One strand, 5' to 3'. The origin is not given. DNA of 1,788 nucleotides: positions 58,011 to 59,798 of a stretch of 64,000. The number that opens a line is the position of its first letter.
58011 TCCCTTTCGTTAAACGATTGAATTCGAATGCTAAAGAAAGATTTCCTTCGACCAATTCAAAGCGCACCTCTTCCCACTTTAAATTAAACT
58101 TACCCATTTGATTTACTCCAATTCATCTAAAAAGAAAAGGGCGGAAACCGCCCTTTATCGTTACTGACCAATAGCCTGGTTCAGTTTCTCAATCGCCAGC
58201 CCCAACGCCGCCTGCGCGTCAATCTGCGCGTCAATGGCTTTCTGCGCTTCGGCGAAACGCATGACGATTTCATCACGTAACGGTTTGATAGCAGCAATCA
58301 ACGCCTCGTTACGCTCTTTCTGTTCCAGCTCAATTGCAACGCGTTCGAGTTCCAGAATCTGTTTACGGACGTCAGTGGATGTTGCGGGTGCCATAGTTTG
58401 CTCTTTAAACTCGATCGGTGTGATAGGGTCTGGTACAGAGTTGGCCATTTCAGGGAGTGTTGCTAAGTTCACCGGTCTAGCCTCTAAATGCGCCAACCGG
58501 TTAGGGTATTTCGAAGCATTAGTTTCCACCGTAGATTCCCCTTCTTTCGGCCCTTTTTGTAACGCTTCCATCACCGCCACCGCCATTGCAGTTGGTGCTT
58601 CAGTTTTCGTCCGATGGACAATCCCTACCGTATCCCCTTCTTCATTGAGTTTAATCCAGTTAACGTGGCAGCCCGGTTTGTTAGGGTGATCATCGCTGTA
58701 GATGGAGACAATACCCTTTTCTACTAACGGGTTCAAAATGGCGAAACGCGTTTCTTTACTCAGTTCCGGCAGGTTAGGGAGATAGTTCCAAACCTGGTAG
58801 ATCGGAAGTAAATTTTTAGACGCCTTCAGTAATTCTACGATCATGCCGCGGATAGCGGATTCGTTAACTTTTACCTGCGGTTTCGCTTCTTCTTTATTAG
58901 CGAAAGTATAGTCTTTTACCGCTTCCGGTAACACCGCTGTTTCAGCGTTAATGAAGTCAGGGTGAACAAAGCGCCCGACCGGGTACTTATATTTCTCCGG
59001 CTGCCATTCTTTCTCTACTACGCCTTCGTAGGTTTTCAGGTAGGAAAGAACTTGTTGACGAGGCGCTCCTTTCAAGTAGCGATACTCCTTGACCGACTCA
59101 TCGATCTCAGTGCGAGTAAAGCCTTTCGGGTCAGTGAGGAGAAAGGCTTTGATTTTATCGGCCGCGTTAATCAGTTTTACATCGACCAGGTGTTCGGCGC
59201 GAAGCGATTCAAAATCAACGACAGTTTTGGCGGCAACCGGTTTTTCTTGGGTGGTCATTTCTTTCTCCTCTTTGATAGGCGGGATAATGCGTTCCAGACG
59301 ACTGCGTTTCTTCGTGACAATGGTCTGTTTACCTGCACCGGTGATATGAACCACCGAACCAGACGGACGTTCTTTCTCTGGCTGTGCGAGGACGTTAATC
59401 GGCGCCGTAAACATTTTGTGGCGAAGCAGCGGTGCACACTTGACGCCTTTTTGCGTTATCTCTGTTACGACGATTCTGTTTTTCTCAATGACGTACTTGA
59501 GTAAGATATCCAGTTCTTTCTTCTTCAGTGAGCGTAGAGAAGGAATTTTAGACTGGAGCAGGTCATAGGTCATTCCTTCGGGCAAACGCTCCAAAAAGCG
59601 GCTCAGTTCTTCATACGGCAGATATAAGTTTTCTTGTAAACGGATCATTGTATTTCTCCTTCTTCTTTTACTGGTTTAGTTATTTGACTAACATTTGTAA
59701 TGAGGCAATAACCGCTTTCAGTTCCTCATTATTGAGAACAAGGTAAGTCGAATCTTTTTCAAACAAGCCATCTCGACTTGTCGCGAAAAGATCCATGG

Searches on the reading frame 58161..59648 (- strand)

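Call 60: search_protein_families(library=phrogs, proteins=[window:58161-59648:-], max_evalue=0.001)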
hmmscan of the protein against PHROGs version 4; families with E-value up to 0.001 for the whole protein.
window:58161-59648:- (495 aa): 1 family
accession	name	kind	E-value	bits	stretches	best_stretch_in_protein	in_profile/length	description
phrog_2539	-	unknown function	5e-19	70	2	6-83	7-83/229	-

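Call 61: search_protein_families(library=pfam, proteins=[window:58161-59648:-], max_evalue=0.01)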
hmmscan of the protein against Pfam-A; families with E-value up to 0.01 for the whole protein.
window:58161-59648:- (495 aa): 0 families
